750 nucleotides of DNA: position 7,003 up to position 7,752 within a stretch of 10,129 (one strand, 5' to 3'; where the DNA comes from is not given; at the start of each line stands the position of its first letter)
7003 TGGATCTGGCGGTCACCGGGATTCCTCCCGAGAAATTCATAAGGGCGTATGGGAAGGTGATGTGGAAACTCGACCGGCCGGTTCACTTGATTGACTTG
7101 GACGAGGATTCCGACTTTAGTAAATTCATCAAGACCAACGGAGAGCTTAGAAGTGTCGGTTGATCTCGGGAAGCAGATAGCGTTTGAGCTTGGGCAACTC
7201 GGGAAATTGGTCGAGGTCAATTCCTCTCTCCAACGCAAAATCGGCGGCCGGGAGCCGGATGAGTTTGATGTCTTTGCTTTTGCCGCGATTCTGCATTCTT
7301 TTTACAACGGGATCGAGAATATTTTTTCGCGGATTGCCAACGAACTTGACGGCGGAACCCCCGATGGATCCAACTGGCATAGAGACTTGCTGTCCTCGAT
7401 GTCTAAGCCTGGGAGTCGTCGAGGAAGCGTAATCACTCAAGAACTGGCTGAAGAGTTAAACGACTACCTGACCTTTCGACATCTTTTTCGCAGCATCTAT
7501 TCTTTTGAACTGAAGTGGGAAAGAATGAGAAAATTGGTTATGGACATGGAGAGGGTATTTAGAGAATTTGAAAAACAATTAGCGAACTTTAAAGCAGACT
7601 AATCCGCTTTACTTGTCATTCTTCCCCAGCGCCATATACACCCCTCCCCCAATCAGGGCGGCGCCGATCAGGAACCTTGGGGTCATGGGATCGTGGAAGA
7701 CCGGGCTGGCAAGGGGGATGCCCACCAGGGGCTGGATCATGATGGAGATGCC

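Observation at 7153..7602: HEPN partner with a non-canonical active-site motif (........; Ser where the Rx4-6H His is expected)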

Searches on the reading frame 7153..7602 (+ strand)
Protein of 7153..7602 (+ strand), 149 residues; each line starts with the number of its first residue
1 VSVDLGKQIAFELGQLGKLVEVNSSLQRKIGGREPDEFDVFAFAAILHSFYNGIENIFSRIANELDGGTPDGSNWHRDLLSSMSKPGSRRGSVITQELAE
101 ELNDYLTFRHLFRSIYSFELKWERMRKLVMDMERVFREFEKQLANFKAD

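Call 3: search_protein_families(library=pfam, proteins=[window:7153-7602:+], max_evalue=1)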
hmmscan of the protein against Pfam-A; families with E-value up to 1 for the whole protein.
window:7153-7602:+ (149 aa): 1 family
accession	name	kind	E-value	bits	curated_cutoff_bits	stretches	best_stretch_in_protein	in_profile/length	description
PF20797.2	HepT-like_2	-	1.7e-33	115.4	27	1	42-148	1-108/110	HepT-like protein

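Call 4: search_protein_families(library=ncbifam, proteins=[window:7153-7602:+], max_evalue=1)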
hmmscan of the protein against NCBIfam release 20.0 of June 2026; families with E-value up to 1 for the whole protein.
window:7153-7602:+ (149 aa): 0 families

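Call 5: search_protein_families(library=padloc, proteins=[window:7153-7602:+], max_evalue=1)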
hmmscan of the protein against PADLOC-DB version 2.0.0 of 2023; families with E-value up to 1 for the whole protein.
window:7153-7602:+ (149 aa): 0 families

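Call 6: find_homologous_proteins(query=window:7153-7602:+, max_evalue=0.001)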
Query window:7153-7602:+ (149 aa): 37 proteins with E <= 0.001 among 54 candidates.
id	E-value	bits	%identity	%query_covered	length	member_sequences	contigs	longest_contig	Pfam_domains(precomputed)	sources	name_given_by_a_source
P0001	4.7e-34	135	48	98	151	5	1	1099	PF20797.3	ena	-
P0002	5.0e-34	135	47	89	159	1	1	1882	PF20797.3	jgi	jgi:hypothetical protein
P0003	2.8e-33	133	47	93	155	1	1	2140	PF20797.3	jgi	jgi:hypothetical protein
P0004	3.7e-32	129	47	98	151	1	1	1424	PF20797.3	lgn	-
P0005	5.4e-32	129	47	98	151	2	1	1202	PF20797.3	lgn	-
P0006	9.1e-32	128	48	89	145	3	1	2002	PF20797.3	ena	-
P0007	2.5e-31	126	45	98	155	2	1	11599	PF20797.3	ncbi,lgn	-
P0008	3.7e-30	123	43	98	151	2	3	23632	PF20797.3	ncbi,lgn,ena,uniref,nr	ncbi:MAG: hypothetical protein A3F84_10040 [Candidatus Handelsmanbacteria bacterium RIFCSPLOWO2_12_F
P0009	4.5e-30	122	43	98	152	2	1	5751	PF20797.3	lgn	-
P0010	7.0e-30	122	46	98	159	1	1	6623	PF20797.3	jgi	jgi:hypothetical protein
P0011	1.3e-29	121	43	95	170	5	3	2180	PF20797.3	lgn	-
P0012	2.1e-29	120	43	98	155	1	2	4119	PF20797.3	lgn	-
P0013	1.2e-28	118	43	93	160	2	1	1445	PF20797.3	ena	-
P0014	1.3e-28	118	40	96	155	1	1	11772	PF20797.3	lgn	-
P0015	7.8e-28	115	44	95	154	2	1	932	PF20797.3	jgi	jgi:hypothetical protein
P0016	2.2e-27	114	38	98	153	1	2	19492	PF20797.3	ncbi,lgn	-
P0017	5.5e-26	109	44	98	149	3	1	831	PF20797.3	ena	-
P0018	2.1e-25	107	38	94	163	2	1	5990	PF20797.3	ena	-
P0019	4.6e-22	96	34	93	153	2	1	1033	PF20797.3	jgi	jgi:hypothetical protein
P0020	9.0e-18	82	41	95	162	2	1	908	PF20797.3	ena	-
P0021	3.9e-16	77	45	73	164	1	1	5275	PF20797.3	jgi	-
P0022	4.3e-16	77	43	67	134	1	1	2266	PF20797.3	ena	-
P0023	5.4e-16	77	35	85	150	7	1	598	PF20797.3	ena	-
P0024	6.9e-16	76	44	73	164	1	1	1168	PF20797.3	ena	-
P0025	1.7e-15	75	34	97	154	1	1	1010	PF20797.3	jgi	jgi:hypothetical protein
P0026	2.8e-15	74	41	60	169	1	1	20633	PF20797.3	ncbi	-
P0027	5.5e-15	73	34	82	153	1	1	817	PF20797.3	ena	-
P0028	6.5e-15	73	37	94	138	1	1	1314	PF20797.3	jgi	jgi:hypothetical protein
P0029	9.0e-15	73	41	68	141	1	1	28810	PF01934.23,PF20797.3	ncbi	ncbi:MAG: hypothetical protein ABIH18_01370 [Candidatus Omnitrophota bacterium]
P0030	1.3e-14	72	41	66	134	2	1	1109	PF20797.3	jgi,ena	-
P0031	3.4e-13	68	39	70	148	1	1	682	PF20797.3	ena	-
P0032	1.4e-12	66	35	74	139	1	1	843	PF20797.3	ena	-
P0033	2.5e-12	65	30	95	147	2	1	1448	PF20797.3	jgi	jgi:hypothetical protein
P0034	7.7e-10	57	37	68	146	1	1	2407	PF20797.3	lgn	-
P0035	1.9e-8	52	31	91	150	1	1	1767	PF20797.3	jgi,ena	-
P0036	1.6e-6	46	54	26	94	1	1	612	PF20797.3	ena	-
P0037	9.4e-6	44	34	46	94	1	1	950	PF20797.3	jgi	jgi:hypothetical protein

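Call 7: search_solved_structures(query=window:7153-7602:+, max_evalue=10, show_alignments=3)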
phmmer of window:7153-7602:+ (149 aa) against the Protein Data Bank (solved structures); distinct sequences matched with E-value up to 10: 12.
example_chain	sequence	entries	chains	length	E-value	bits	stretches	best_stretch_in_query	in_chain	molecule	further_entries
8iao_AD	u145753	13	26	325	0.42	13.8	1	64-119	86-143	Cytochrome c1, heme protein, mitochondrial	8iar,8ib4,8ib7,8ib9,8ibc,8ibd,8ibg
8uge_3D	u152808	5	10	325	0.47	13.6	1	63-119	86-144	Cytochrome c1, heme protein, mitochondrial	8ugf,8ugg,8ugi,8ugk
5gup_x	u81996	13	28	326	0.47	13.6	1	63-119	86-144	Cytochrome c1, heme protein, mitochondrial | Cytochrome c1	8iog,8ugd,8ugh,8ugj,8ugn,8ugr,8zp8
4d6t_D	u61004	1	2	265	0.48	13.6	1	64-117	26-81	CYTOCHROME C1, HEME PROTEIN, MITOCHONDRIAL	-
7o37_D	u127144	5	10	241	0.58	13.3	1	74-119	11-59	Cytochrome c1, heme protein, mitochondrial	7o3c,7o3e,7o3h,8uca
4d6u_D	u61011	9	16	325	0.62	13.2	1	64-117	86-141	CYTOCHROME C1, HEME PROTEIN, MITOCHONDRIAL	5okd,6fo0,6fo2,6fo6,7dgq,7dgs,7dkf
8zo8_QD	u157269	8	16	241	0.69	13.1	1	75-119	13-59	Cytochrome c domain-containing protein | Cytochrome c1, heme protein, mitochondrial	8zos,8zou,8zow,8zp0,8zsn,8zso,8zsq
1be3_D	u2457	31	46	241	0.86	12.8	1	74-117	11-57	CYTOCHROME BC1 COMPLEX | Cytochrome c1, heme protein | cytochrome c1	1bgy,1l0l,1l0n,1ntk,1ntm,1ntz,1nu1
6q9e_c1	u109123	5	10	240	0.88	12.7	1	74-117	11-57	Cytochrome c1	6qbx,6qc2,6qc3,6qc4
6haw_D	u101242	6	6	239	0.92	12.7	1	75-117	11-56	Cytochrome c1, heme protein, mitochondrial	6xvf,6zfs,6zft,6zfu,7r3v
5nmi_D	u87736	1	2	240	0.93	12.6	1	75-117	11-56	Cytochrome c1, heme protein, mitochondrial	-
9cg3_H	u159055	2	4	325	2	11.6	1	64-118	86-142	Cytochrome c1, heme protein, mitochondrial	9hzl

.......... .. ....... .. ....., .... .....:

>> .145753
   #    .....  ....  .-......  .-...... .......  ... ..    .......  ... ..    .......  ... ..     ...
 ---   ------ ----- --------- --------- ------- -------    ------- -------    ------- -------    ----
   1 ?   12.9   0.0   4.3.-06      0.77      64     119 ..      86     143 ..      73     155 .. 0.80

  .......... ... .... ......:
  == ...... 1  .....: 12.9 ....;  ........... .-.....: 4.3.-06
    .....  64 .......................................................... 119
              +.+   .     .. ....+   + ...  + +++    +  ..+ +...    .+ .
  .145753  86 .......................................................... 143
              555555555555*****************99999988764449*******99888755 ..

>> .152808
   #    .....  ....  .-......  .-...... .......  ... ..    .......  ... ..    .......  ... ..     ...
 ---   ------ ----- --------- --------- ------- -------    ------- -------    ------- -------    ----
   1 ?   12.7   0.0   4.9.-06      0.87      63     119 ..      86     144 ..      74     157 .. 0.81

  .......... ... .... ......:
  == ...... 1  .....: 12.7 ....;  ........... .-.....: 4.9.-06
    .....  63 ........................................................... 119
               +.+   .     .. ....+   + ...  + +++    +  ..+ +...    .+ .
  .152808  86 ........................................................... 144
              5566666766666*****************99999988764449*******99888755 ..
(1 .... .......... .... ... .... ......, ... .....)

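Call 9: search_solved_structures(query=A1, max_evalue=10, show_alignments=5)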
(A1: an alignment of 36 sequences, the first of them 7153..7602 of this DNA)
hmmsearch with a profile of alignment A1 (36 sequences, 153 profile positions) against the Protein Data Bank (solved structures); distinct sequences matched with E-value up to 10: 5.
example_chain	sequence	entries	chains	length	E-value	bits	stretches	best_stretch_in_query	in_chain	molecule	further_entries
8snb_1o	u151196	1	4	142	0.052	16.2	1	7-101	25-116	Meiosis-specific nuclear structural protein 1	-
6rwk_A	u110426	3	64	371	0.37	13.4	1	87-145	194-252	Protein MxiG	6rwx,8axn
1ylm_A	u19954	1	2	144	0.39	13.3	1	54-149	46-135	hypothetical protein BSU32300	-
1ta9_A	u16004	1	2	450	0.39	13.3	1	103-149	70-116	glycerol dehydrogenase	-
1mw5_A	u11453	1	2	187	0.47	13.1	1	35-84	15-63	HYPOTHETICAL PROTEIN HI1480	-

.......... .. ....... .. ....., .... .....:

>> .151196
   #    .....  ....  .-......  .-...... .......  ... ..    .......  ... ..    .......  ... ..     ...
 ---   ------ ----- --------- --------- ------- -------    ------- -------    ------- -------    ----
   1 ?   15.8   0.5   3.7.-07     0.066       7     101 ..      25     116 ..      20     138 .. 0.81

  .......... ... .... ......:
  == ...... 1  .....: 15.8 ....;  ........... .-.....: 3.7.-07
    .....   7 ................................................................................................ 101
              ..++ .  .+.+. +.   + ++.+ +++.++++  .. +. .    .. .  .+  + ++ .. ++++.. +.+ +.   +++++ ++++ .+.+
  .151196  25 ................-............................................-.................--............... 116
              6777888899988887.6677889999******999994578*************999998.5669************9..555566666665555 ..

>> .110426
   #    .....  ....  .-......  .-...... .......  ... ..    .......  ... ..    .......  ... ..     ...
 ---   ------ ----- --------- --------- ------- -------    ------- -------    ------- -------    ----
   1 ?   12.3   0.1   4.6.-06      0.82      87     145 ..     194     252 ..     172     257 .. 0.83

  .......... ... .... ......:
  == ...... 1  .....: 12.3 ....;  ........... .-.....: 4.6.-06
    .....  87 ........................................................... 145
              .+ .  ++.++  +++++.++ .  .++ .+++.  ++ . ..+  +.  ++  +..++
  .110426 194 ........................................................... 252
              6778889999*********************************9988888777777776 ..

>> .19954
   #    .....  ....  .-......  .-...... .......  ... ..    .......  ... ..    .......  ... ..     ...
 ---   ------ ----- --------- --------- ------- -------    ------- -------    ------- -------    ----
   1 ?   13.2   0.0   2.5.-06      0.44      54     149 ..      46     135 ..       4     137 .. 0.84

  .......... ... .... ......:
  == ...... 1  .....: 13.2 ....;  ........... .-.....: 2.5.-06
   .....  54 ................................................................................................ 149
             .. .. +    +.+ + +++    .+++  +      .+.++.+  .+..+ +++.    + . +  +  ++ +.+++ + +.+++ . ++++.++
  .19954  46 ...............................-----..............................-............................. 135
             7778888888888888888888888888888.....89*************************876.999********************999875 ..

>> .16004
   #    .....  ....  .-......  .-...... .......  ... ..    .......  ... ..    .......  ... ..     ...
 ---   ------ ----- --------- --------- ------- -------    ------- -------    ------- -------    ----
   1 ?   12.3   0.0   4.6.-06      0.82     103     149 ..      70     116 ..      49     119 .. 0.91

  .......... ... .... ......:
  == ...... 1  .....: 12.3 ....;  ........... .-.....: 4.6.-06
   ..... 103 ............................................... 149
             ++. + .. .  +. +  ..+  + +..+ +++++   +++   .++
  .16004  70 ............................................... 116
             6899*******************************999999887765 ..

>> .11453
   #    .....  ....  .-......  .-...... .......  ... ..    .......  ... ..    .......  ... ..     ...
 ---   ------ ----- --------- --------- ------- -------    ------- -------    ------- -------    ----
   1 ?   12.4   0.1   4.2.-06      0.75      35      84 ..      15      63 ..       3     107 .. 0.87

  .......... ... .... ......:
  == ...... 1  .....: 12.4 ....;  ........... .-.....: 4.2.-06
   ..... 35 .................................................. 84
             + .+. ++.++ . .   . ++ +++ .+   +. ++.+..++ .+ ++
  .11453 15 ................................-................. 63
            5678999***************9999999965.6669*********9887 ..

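Call 16: predict_structure(alignment_id=A1)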
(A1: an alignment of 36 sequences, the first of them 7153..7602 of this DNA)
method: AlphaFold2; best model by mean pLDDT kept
length: 149 residues; sequences in the alignment: 36
mean_pLDDT: 95.7   pTM: 0.90
mean pLDDT of the five models: 95.7, 95.3, 94.9, 93.5, 93.4
residues with pLDDT >= 90: 136; 70-90: 13; 50-70: 0; < 50: 0
segments of 3 or more residues with pLDDT < 50: none
pLDDT, mean of each block of 10 residues (from residue 1): 94 98 97 93 97 98 96 96 96 98 97 85 95 99 96
secondary structure, 60 per line:
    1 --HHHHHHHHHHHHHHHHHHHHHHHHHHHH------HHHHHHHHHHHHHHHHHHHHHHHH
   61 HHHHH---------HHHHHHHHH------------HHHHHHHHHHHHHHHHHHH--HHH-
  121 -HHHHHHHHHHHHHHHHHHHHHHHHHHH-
elements in order: H3-30 H37-65 H75-83 H96-114 H122-148

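Call 19: search_protein_representatives(alignment_id=A1)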
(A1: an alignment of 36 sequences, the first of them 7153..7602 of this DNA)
Query: 36 sequences, 153 profile positions. Proteins with E-value up to 0.001 (for the whole library): 4803; up to 1e-10: 2845; up to 1e-30: 392. The best 150 are listed.
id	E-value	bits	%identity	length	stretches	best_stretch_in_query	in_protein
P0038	1.9e-50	186.5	-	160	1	1-150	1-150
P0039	9.9e-50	184.2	-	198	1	2-149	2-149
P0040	3.7e-49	182.3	-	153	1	3-150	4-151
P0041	9.0e-49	181.1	-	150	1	2-149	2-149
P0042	4.0e-48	179.0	-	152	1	2-150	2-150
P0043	5.0e-48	178.7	-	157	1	3-149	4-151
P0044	7.0e-48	178.2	-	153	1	3-151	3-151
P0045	9.3e-48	177.8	-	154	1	2-149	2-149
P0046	2.1e-47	176.6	-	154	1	4-151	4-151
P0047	2.5e-47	176.4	-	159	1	5-150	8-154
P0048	3.0e-46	172.8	-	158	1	6-149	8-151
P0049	3.4e-46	172.7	-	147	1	3-144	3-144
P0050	4.9e-46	172.2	-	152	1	4-149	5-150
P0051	1.0e-45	171.2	-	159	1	2-150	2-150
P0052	1.0e-45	171.1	-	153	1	3-147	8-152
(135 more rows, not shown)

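Call 22: find_related_loci(query=A1, collection=genome_contigs, flank=3000)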
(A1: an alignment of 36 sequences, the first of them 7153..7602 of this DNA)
Query A1 (149 aa) in genome_contigs; peptide patterns used: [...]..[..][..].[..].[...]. (x = any residue, [..] = any of these).
137 stretches matched a pattern; 129 encode a relative of the query (tblastn E <= 1e-3); the best 80 are kept; 80 distinct loci.
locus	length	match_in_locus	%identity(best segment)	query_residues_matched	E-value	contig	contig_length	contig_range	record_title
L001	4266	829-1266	43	1-146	2e-39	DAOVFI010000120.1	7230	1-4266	MAG TPA_asm: Planctomycetales bacterium isolate CSMAG_1105 CSMAG_1105_k141_6827050_length_7230_cov_16.1490, whole genome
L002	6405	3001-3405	40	14-148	2e-38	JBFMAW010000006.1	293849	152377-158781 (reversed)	MAG: Thermodesulfobacteriota bacterium isolate MAG148 MAG148_6, whole genome shotgun sequence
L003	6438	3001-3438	44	1-146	3e-38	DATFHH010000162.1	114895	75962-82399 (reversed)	MAG TPA_asm: Pyrinomonadaceae bacterium isolate SMAG_U8684 k141_689752, whole genome shotgun sequence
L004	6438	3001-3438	43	1-146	1e-37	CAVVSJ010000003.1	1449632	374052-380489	MAG: uncultured Acidobacteriota bacterium isolate MFD02840.bin.1.264 genome assembly, contig: contig_17698, whole genome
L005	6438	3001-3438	44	1-146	1e-37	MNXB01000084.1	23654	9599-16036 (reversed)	MAG: Elusimicrobia bacterium CG1_02_37_114 cg_0.2_sub10_scaffold_362_c, whole genome shotgun sequence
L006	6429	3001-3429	43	4-146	2e-37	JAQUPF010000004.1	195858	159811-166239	MAG: bacterium isolate STD1_218 NODE_126_length_195858_cov_6.759481_Sandtown_D1, whole genome shotgun sequence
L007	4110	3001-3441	44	1-146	2e-36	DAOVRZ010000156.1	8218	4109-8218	MAG TPA_asm: Halanaerobiales bacterium isolate CSMAG_1614 CSMAG_1614_k141_48033_length_8218_cov_49.3345, whole genome sh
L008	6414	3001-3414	45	9-146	2e-36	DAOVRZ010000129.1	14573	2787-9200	MAG TPA_asm: Halanaerobiales bacterium isolate CSMAG_1614 CSMAG_1614_k141_401257_length_14573_cov_41.0972, whole genome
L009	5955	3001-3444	47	1-148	2e-36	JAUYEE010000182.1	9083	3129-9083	MAG: bacterium isolate C20_metabat.bin.94 C20_k141_277873, whole genome shotgun sequence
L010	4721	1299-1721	45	8-148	2e-36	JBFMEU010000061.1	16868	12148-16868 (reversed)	MAG: Bacillota bacterium isolate MAG253 MAG253_61, whole genome shotgun sequence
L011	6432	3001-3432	41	6-149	2e-36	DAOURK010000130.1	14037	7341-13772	MAG TPA_asm: Pseudomonadota bacterium isolate CSMAG_150 CSMAG_150_k141_132648_length_14037_cov_1040.0537, whole genome s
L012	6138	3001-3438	38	1-146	4e-36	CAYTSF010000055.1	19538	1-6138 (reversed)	MAG TPA_asm: uncultured Leptospirales bacterium isolate SRP220891_co1_11 genome assembly, contig: NODE_5308_length_19538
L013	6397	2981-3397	40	8-146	9e-36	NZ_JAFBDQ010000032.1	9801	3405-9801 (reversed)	Halanaerobacter jeridensis strain DSM 23230 Ga0454029_32, whole genome shotgun sequence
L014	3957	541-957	41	8-146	1e-35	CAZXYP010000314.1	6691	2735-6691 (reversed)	MAG TPA_asm: uncultured Anaerolineales bacterium isolate binchicken_co107_231 genome assembly, contig: NODE_24058_length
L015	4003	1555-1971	42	8-146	1e-35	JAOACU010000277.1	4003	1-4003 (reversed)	MAG: Anaerolineae bacterium isolate SKW216 NODE_276_length_4003_cov_2.486500, whole genome shotgun sequence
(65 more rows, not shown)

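Call 31: search_solved_structures(query=P0029, max_evalue=10, show_alignments=4)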
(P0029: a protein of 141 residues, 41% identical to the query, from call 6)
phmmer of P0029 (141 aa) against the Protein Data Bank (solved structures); distinct sequences matched with E-value up to 10: 1.
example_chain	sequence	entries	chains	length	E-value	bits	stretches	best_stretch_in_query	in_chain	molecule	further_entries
1ylm_A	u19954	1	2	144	0.5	13.6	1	67-108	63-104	hypothetical protein BSU32300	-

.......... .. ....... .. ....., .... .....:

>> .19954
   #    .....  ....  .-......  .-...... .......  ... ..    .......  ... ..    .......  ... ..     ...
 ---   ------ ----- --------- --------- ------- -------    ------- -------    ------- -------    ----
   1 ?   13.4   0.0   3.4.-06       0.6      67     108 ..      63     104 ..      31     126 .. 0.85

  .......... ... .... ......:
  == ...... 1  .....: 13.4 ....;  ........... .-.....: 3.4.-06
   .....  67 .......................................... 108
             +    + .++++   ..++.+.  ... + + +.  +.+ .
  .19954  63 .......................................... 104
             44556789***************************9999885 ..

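Call 32: search_protein_families(library=pfam, proteins=[P0029, P0031, P0034, P0035, P0010, P0026], max_evalue=1)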
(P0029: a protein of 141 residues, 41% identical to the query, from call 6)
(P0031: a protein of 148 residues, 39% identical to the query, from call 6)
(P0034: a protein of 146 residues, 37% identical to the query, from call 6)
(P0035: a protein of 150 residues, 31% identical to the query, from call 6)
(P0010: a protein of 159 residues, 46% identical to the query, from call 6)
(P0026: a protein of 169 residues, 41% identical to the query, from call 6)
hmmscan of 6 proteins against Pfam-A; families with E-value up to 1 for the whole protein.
P0029 (141 aa): 4 families
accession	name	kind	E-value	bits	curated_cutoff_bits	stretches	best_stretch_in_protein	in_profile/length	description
PF20797.2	HepT-like_2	-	5.5e-22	78.4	27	1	38-138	1-107/110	HepT-like protein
PF01934.22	HepT-like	-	4.9e-05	23.5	23.5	1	14-108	4-95/120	Ribonuclease HepT-like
PF05922.21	Inhibitor_I9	-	0.023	15.8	21.2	1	67-120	18-65/82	Peptidase inhibitor I9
PF01127.27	Sdh_cyt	-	0.16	12.5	25.8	1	13-70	55-106/122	Succinate dehydrogenase/Fumarate reductase transmembrane subunit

P0031 (148 aa): 1 family
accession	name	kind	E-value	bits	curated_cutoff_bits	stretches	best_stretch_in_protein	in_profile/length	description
PF20797.2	HepT-like_2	-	5.3e-19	68.8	27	1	44-145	1-108/110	HepT-like protein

P0034 (146 aa): 2 families
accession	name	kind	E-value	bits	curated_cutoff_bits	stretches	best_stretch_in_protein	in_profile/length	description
PF20797.2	HepT-like_2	-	1.1e-17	64.5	27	1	39-135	2-104/110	HepT-like protein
PF01934.22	HepT-like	-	0.12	12.5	23.5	1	51-118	42-104/120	Ribonuclease HepT-like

P0035 (150 aa): 5 families
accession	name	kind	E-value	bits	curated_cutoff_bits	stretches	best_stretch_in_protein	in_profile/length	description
PF20797.2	HepT-like_2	-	3.7e-18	66.1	27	1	38-137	1-106/110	HepT-like protein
PF08780.16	NTase_sub_bind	-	0.0079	16.6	31.8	1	11-136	2-122/126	Nucleotidyltransferase substrate binding protein like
PF01934.22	HepT-like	-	0.015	15.4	23.5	1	32-126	23-113/120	Ribonuclease HepT-like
PF05560.16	Bt_P21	-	0.042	13.9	25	1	21-68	117-163/182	Bacillus thuringiensis P21 molecular chaperone protein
PF09688.15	Wx5_PLAF3D7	-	0.21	12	25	1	115-140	49-74/144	Protein of unknown function (Wx5_PLAF3D7)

P0010 (159 aa): 3 families
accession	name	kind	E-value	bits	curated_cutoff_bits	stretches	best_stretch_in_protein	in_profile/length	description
PF20797.2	HepT-like_2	-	3.3e-30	104.9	27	1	42-148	1-108/110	HepT-like protein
PF01986.22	DUF123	-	0.011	16.6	25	1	59-95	22-60/95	Domain of unknown function DUF123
PF09827.14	CRISPR_Cas2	-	0.3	11.7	23.8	0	97-150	17-70/74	CRISPR associated protein Cas2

P0026 (169 aa): 3 families
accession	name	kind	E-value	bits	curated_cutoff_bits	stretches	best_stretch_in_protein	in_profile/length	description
PF20797.2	HepT-like_2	-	5.1e-35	120.3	27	1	47-153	2-108/110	HepT-like protein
PF03705.20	CheR_N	-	0.11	12.7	27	1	108-132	1-25/53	CheR methyltransferase, all-alpha domain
PF05192.23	MutS_III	-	0.17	12.7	34.1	1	4-160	67-172/194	MutS domain III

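Call 52: find_encoding_contigs(protein=window:7153-7602:+, flank=5000, max_places=4)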
Protein window:7153-7602:+ (149 aa): no gene with exactly this product is on record in the collection.

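Call 53: search_dna_similar(query=window:7153-7599:+, collection=plasmids, mode=protein, max_rows=15)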
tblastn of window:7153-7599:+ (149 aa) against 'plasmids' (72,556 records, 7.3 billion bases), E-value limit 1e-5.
Records with a match: 5; places in all: 5; records where one place covers at least 80% of the query: 3.
Best place of each record, by identity: <60% 5.
By first word of the organism name: Pseudanabaena 2; Gloeothece 1; Sinorhizobium 1; Skermanella 1.
By predicted mobility (MOB-suite, as given by PLSDB): conjugative 2; non-mobilizable 2; mobilizable 1.
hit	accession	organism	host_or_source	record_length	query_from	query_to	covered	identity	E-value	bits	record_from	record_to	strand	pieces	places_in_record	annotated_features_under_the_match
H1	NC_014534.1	Gloeothece verrucosa PCC 7822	fresh water in rice field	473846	5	146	95%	36.6%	7e-19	89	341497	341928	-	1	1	hypothetical protein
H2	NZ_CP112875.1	Pseudanabaena galeata CCNP1313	-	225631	19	146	86%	35.8%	3e-15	78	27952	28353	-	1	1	hypothetical protein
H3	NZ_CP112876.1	Pseudanabaena galeata CCNP1313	-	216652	12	146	91%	31.6%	5e-10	63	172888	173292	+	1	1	hypothetical protein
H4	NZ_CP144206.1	Sinorhizobium chiapasense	mixed culture,rhizosphere soil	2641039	47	127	54%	40.2%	2e-11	67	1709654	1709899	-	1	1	none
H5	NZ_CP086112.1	Skermanella rosea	single cell,hydrocarbon-contaminated ...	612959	42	116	50%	34.2%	4e-6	52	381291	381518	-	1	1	hypothetical protein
